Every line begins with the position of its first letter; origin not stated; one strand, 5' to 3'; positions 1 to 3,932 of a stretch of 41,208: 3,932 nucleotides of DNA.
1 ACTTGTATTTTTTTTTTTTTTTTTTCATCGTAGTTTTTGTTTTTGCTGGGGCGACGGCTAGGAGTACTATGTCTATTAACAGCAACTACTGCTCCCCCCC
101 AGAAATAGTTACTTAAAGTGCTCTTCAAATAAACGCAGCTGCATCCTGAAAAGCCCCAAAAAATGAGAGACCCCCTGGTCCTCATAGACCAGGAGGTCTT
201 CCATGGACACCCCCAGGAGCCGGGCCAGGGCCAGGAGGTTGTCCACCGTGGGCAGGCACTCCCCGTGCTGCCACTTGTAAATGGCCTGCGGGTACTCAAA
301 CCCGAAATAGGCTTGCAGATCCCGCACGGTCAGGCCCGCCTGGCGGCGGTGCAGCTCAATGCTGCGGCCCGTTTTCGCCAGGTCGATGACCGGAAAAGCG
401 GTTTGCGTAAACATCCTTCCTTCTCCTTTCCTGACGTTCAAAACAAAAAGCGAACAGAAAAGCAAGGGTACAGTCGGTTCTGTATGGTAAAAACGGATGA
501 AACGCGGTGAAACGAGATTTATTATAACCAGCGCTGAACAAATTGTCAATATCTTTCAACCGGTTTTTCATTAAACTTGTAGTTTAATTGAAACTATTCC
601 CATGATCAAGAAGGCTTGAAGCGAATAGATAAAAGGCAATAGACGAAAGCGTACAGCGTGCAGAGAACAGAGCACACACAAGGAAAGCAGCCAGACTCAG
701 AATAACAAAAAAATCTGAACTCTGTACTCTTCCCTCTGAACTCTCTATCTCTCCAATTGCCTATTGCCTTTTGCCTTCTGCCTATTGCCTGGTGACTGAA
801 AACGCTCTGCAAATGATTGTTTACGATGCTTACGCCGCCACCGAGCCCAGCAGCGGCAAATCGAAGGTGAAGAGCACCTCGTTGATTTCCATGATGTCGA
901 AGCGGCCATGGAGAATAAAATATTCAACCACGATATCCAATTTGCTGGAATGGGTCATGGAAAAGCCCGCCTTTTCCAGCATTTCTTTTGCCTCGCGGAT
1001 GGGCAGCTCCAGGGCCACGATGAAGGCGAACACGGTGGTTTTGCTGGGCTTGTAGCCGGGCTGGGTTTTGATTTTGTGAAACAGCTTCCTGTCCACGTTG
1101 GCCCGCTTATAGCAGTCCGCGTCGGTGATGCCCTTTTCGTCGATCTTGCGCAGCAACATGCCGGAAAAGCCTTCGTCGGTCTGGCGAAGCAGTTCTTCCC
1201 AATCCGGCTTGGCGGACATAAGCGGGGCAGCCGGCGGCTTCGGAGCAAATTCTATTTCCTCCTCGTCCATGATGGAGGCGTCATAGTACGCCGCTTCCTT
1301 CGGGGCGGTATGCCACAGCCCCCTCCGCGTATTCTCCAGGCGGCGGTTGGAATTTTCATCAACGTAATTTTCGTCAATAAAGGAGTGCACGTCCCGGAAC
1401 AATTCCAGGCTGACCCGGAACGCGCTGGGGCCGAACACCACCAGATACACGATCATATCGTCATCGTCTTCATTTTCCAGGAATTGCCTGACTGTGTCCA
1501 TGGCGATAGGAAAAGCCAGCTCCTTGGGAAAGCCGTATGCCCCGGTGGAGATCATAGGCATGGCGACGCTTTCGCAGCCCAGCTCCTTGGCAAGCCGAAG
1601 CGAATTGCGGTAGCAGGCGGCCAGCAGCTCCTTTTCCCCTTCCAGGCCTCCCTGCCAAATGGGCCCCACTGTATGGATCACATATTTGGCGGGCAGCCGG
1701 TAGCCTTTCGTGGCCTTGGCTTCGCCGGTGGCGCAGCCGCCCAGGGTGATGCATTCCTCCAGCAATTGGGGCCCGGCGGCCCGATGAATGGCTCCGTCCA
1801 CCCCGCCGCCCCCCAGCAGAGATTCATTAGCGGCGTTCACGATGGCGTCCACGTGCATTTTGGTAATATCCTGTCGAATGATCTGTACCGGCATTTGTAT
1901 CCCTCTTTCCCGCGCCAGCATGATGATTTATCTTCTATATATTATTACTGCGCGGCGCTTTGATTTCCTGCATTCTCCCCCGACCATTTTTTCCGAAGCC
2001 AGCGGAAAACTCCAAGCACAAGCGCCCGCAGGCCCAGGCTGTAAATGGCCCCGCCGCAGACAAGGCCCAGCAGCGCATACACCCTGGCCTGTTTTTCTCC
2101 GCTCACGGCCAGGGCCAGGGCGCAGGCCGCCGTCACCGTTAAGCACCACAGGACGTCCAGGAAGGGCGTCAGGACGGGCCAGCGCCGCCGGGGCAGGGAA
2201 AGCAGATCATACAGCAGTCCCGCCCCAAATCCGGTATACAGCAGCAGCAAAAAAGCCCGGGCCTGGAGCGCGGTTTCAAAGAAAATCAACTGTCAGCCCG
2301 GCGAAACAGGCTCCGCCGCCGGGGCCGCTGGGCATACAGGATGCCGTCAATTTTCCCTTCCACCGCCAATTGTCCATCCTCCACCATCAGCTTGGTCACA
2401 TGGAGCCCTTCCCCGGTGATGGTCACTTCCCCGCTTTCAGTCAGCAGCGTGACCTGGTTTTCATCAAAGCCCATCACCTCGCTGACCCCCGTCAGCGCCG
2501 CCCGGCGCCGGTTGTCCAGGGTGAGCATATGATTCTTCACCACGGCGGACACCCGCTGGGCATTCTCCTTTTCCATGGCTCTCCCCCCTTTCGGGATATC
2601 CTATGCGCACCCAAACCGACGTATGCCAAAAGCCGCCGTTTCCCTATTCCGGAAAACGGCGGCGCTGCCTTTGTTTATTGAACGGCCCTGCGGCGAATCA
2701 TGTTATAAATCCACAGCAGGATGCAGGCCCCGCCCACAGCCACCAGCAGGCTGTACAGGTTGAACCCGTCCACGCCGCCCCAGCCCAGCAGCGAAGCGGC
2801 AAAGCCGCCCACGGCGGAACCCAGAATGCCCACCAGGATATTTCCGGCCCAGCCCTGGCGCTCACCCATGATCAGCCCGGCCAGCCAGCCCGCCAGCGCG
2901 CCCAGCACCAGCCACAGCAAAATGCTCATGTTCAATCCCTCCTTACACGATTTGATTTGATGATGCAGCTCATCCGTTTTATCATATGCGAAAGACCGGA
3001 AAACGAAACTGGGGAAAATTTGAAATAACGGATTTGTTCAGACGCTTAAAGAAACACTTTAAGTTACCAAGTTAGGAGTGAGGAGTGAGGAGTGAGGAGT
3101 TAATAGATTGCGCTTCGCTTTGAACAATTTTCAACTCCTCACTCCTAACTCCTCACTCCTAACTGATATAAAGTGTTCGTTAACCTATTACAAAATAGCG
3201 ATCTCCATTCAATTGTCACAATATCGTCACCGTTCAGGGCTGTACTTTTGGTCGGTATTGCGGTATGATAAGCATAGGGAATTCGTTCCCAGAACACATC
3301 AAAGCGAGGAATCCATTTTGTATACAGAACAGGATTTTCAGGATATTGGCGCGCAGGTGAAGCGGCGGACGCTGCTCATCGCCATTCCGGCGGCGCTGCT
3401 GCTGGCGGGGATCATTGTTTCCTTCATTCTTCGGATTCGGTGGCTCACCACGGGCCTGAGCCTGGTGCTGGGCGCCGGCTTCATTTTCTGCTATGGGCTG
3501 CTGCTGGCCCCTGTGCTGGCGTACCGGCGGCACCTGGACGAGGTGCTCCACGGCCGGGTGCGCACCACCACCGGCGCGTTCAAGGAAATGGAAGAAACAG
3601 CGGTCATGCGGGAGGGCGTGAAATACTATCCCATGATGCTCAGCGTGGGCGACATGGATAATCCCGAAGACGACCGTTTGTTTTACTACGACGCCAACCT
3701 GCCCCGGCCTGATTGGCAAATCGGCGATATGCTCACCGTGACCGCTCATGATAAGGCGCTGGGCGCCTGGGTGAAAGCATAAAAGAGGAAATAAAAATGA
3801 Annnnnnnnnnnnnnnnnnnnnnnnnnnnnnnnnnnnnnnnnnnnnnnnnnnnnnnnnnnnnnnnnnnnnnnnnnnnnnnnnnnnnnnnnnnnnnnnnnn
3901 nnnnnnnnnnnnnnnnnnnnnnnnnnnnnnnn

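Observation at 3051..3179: Intergenic nested-hairpin elements whose arms are phased 7-nt repeats: one architecture, three sequence flavours, at least 13 copies in 41 kb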

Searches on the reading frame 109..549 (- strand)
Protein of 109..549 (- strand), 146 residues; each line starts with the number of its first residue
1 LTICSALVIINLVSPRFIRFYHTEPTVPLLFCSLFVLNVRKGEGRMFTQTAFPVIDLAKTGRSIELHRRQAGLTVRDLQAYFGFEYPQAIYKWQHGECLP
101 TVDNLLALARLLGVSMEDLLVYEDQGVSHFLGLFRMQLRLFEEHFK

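Call 9: search_protein_families(library=pfam, proteins=[window:109-549:-])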
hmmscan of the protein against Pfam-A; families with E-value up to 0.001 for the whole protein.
window:109-549:- (146 aa): 2 families
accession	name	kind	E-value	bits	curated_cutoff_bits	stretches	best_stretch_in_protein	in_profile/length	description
PF01381.28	HTH_3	-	7.6e-06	26.3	23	1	68-119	5-55/55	Helix-turn-helix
PF13443.12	HTH_26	-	3.2e-05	24.5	22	1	70-124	8-62/63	Cro/C1-type HTH DNA-binding domain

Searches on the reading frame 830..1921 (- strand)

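Call 9: search_protein_families(library=pfam, proteins=[window:830-1921:-])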
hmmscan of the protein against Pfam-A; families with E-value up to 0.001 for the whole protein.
window:830-1921:- (363 aa): 1 family
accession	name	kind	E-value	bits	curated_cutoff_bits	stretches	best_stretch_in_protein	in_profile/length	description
PF01661.27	Macro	-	2.4e-47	160.2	22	1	28-139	1-117/118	Macro domain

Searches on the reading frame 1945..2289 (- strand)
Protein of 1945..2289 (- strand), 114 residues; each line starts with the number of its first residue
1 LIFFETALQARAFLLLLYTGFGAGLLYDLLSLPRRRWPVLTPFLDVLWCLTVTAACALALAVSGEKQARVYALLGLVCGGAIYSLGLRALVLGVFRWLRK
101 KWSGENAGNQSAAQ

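Call 9: search_protein_families(library=pfam, proteins=[window:1945-2289:-])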
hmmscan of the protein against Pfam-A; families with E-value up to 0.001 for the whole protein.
window:1945-2289:- (114 aa): 1 family
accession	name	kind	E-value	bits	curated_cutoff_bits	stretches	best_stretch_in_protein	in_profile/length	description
PF09578.15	Spore_YabQ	-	1.4e-10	41.7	27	1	13-86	1-77/79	Spore cortex protein YabQ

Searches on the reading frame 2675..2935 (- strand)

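Call 9: search_protein_families(library=pfam, proteins=[window:2675-2935:-])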
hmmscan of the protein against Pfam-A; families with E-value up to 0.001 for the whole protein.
window:2675-2935:- (86 aa): 1 family
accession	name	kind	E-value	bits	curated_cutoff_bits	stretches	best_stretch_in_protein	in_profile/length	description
PF04226.18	Transgly_assoc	-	1.3e-14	54.6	25.3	1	33-82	1-49/49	Transglycosylase associated protein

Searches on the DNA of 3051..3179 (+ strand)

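Call 61: search_dna_similar(query=window:3051-3179:+, collection=phages, mode=distant, max_evalue=0.001, max_rows=25)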
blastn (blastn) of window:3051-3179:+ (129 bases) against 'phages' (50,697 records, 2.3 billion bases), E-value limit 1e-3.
Records with a match: 2; places in all: 2; records where one place covers at least 80% of the query: 0.
Best place of each record, by identity: 80-90% 2.
By first word of the organism name: Bacteriophage 2.
By host as written in the record: - 2.
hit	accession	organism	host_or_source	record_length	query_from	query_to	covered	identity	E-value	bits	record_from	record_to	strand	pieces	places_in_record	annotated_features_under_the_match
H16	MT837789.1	Bacteriophage sp.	human fecal samples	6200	20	64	35%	84.4%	2e-4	51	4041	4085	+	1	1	record has no annotation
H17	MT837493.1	Bacteriophage sp.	human fecal samples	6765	79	114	28%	88.9%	7e-4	48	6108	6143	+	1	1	record has no annotation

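Call 62: search_dna_similar(query=window:3051-3179:+, collection=plasmids, mode=distant, max_evalue=0.001, max_rows=25)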
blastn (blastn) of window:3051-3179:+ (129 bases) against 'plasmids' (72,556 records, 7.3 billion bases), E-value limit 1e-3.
Records with a match: 2; places in all: 9; records where one place covers at least 80% of the query: 0.
Best place of each record, by identity: 90-95% 2.
By first word of the organism name: Kovacikia 1; Sulfurovum 1.
By predicted mobility (MOB-suite, as given by PLSDB): non-mobilizable 2.
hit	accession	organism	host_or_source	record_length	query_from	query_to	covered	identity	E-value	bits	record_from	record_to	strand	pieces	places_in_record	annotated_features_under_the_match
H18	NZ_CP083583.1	Kovacikia minuta CCNUW1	cell culture,fresh water lake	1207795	83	114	25%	93.8%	6e-4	50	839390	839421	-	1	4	record has no annotation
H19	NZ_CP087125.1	Sulfurovum mangrovi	Mangrove sediment,mangrove sediment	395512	83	114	25%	93.8%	6e-4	50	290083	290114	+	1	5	none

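Call 63: get_annotated_region(hit=H19, flank=20000)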
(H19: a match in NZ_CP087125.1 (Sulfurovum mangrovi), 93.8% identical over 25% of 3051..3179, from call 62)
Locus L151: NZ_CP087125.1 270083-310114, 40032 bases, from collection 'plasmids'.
description: Sulfurovum mangrovi strain ST1-3 plasmid unnamed
organism: Sulfurovum mangrovi (NCBI taxid 2893889)
taxonomy: Bacteria; Campylobacterota; Epsilonproteobacteria; Campylobacterales; Sulfurovaceae; Sulfurovum; Sulfurovum mangrovi
host: -; source: Mangrove sediment,mangrove sediment; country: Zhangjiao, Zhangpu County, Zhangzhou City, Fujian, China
typing (MOB-suite, as given by PLSDB): non-mobilizable
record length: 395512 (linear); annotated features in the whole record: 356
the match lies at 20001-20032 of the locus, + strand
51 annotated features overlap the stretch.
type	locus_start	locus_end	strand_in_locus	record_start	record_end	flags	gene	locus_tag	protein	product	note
CDS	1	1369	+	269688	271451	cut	-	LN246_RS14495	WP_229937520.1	nickel-dependent hydrogenase large subunit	-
CDS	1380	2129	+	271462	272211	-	-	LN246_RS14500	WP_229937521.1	cytochrome b/b6 domain-containing protein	-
CDS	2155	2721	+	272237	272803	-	-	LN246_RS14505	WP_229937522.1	HyaD/HybD family hydrogenase maturation endopeptidase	-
CDS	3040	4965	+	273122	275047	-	-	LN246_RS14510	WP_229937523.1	hypothetical protein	-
CDS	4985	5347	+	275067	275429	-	-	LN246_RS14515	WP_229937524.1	PAS domain-containing protein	-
CDS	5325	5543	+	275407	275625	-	-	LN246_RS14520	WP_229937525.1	hypothetical protein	-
CDS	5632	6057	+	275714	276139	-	-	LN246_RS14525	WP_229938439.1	acylphosphatase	-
CDS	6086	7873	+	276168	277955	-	hypF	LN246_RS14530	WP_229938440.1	carbamoyltransferase HypF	GO:0036211 - protein modification process [Evidence IEA]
CDS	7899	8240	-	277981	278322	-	-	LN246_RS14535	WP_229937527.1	hypothetical protein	-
CDS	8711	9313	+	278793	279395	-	istB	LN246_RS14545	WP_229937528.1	IS21-like element helper ATPase IstB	-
CDS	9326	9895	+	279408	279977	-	-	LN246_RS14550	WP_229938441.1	SAM-dependent methyltransferase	-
CDS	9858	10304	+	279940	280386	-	-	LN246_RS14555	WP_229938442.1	DUF4395 family protein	-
CDS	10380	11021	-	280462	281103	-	-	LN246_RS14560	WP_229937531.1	transposase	-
CDS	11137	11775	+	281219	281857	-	-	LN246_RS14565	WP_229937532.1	hypothetical protein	-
CDS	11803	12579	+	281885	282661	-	hypB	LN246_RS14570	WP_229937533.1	hydrogenase nickel incorporation protein HypB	GO:0036211 - protein modification process [Evidence IEA]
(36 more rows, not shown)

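Call 64: get_annotated_region(hit=H18, flank=20000)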
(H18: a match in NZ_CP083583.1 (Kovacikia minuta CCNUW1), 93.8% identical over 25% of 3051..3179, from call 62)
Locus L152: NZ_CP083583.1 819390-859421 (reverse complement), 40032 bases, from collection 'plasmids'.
description: Kovacikia minuta CCNUW1 strain CCNU0001 plasmid pA, complete sequence
organism: Kovacikia minuta CCNUW1 (NCBI taxid 2653194)
taxonomy: Bacteria; Cyanobacteriota; Cyanophyceae; Leptolyngbyales; Leptolyngbyaceae; Kovacikia; Kovacikia minuta; Kovacikia minuta CCNUW1
host: -; source: cell culture,fresh water lake; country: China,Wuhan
typing (MOB-suite, as given by PLSDB): non-mobilizable
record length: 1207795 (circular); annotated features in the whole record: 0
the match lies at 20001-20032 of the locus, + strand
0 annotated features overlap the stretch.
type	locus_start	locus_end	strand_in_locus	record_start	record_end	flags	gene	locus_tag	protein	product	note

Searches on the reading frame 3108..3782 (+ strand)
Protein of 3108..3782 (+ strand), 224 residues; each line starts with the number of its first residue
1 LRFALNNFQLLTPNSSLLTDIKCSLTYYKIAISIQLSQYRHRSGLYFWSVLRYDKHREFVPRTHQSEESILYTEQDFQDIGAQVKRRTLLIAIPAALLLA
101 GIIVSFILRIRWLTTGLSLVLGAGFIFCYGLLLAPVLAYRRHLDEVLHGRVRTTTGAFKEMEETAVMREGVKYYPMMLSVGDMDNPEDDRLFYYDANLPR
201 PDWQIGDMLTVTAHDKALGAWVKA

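Call 39: search_protein_families(library=pfam, proteins=[window:3108-3782:+])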
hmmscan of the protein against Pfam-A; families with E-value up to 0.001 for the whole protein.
window:3108-3782:+ (224 aa): 0 families
